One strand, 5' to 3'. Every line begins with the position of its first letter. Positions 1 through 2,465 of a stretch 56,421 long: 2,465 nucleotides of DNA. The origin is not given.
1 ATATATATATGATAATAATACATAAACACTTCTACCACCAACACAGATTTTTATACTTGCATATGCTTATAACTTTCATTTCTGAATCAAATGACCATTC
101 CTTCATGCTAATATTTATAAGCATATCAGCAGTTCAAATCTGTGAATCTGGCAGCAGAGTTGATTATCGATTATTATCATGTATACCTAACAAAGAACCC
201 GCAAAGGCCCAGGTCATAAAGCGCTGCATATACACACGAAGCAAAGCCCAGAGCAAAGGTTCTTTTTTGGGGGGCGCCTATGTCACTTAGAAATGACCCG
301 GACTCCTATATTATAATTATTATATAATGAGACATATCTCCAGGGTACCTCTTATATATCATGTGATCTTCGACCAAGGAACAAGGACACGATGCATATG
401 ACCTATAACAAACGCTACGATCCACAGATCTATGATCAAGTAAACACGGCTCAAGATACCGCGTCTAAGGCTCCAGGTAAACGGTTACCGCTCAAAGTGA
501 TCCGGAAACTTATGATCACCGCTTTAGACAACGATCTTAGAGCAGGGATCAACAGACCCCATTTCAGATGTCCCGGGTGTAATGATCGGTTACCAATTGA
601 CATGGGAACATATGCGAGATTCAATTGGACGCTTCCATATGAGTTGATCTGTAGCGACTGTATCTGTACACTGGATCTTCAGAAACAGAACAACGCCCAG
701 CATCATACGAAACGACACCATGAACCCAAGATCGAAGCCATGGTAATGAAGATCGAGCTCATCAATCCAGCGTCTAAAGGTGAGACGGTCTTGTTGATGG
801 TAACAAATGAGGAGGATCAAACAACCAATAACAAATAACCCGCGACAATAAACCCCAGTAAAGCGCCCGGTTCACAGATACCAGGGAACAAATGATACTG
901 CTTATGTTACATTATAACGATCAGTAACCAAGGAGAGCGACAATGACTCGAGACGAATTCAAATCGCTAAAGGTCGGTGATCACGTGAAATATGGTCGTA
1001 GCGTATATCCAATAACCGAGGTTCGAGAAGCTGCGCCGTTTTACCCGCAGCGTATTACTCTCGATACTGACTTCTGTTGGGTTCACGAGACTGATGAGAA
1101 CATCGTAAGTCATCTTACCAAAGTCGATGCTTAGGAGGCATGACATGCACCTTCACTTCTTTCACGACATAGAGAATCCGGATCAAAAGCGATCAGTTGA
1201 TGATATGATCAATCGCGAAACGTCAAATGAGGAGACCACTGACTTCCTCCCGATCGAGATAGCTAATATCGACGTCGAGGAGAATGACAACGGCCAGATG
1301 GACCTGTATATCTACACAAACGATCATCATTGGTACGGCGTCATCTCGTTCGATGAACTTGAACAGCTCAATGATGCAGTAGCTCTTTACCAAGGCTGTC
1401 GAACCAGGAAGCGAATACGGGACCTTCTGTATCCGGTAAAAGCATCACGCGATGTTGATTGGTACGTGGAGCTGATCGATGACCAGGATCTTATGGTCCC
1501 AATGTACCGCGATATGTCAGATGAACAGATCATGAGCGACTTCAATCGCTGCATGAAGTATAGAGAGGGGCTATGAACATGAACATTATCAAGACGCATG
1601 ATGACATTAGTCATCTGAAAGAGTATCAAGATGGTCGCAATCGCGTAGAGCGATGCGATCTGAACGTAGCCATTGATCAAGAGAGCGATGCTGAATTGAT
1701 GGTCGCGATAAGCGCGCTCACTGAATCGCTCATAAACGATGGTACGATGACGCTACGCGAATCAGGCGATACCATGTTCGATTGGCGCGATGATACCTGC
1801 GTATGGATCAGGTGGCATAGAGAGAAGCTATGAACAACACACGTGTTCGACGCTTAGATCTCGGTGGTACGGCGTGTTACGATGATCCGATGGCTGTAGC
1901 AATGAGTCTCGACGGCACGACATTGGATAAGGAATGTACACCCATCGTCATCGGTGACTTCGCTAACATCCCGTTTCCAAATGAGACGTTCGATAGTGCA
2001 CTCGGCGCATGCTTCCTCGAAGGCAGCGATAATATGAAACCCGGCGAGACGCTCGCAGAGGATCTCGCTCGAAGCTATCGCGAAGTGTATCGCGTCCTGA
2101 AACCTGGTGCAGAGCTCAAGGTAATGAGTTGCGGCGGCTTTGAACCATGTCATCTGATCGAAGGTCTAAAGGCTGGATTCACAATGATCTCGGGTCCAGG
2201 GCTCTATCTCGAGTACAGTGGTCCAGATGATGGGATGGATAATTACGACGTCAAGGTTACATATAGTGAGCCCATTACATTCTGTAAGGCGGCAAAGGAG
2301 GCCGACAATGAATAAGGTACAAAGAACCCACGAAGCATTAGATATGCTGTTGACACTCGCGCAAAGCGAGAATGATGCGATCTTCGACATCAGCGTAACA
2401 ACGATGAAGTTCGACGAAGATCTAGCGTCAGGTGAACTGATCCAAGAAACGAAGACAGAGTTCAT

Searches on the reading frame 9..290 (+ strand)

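Call 94: search_protein_families(library=pfam, alignment_id=A8, max_evalue=0.001)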
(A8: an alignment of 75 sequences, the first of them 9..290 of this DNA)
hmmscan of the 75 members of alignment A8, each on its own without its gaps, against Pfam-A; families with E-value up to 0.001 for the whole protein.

A. member 1, window:9-290:+ (93 aa): 0 families

B. families by the number of members that match (of 75 scanned): 16 families
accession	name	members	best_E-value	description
PF14594.13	Sipho_Gp37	1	5.6e-38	Siphovirus ReqiPepy6 Gp37-like protein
PF20155.4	TMP_3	1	6.6e-14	Tape measure protein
PF05133.19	SPP1_portal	1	3e-12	Phage portal protein, SPP1 Gp6-like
PF06848.17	Disaggr_repeat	1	1.9e-09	Disaggregatase related repeat domain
PF22768.1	SPP1_Dit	1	1.5e-08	Siphovirus-type tail component, C-terminal domain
PF13518.12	HTH_28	1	7.3e-08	Helix-turn-helix domain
PF13384.12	HTH_23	1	7.7e-08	Homeodomain-like domain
PF02796.21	HTH_7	1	6e-07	Helix-turn-helix domain of resolvase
PF05037.18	DUF669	1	1.4e-06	Protein of unknown function (DUF669)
PF08241.18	Methyltransf_11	1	1.4e-05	Methyltransferase domain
PF14493.12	HTH_40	1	5.7e-05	Helix-turn-helix domain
PF12728.13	HTH_17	1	0.00016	Helix-turn-helix domain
PF24559.1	UBA_RAD5A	1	0.00029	DNA repair protein RAD5A UBA domain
PF08239.17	SH3_3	1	0.00047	Bacterial SH3 domain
PF13551.12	HTH_29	1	0.00064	Winged helix-turn helix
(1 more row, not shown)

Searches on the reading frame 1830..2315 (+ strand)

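Call 36: search_protein_families(library=pfam, proteins=[window:1830-2315:+], max_evalue=0.001)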
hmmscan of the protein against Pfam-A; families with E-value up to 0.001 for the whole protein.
window:1830-2315:+ (161 aa): 1 family
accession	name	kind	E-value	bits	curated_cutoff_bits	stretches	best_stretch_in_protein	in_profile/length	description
PF08241.18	Methyltransf_11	-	1.4e-05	26.1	21.2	1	37-95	44-92/95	Methyltransferase domain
